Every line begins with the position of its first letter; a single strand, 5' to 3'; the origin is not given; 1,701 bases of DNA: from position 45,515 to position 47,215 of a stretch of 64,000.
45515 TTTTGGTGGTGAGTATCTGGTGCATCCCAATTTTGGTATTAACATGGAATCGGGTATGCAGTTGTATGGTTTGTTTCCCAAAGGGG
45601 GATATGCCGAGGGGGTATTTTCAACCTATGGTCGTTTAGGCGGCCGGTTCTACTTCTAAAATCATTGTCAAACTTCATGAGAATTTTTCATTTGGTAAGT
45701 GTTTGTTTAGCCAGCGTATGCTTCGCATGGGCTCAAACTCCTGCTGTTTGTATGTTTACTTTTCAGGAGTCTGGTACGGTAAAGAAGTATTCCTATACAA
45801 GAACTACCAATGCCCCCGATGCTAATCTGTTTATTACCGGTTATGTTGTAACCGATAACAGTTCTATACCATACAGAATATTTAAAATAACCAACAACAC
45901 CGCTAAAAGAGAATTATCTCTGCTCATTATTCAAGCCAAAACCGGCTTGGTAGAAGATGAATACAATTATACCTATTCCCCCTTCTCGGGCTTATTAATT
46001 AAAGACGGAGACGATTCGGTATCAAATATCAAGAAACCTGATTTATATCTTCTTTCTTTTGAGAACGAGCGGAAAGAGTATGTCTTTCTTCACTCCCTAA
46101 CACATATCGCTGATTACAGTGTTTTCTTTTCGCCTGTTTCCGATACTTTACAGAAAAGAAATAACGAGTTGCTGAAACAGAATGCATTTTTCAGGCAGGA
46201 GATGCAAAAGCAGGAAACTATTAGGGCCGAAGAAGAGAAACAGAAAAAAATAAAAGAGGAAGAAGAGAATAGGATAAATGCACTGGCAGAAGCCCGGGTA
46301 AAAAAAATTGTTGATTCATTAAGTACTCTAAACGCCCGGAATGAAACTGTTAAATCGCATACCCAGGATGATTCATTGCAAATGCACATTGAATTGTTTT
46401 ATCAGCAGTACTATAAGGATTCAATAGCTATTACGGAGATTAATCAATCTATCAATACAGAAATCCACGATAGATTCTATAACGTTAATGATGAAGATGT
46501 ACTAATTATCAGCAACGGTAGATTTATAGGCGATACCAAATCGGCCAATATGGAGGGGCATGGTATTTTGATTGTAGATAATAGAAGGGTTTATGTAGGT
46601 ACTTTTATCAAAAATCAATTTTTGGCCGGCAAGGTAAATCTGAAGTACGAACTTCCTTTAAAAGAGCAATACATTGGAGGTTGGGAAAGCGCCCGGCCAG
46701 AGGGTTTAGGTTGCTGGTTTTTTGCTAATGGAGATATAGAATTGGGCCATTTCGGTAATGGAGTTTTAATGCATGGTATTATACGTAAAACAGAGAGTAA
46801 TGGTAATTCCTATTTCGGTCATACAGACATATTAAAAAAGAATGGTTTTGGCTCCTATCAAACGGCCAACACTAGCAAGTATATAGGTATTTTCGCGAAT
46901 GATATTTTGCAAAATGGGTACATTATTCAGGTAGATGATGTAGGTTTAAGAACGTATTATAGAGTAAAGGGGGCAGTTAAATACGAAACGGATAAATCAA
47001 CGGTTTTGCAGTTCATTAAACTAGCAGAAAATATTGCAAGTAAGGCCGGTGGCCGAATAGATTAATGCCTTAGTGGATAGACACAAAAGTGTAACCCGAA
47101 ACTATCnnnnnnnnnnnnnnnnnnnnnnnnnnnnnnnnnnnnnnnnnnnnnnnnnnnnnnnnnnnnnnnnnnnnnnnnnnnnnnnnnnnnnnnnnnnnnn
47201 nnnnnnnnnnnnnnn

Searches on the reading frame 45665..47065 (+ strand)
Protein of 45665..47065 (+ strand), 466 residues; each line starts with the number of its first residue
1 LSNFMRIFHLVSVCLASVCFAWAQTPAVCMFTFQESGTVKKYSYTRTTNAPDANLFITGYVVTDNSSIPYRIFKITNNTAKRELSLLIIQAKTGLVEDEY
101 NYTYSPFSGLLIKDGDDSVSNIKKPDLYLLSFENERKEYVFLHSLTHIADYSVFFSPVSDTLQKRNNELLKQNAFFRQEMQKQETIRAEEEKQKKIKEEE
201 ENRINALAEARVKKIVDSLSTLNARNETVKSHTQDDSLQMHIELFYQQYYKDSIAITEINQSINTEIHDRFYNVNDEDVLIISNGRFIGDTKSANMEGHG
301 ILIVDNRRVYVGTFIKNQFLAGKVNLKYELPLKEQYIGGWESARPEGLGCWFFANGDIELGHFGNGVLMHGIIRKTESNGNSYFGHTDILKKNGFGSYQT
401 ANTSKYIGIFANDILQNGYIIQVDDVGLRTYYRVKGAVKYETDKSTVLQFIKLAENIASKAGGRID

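Call 27: search_protein_families(library=ncbifam, proteins=[window:45665-47065:+], max_evalue=0.01)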
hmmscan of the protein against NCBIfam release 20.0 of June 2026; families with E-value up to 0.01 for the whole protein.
window:45665-47065:+ (466 aa): 1 family
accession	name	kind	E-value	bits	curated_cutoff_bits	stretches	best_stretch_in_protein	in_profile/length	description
NF010532.0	PRK13922.9-3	equivalog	0.0072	15.4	243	0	161-212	62-113/280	rod shape-determining protein MreC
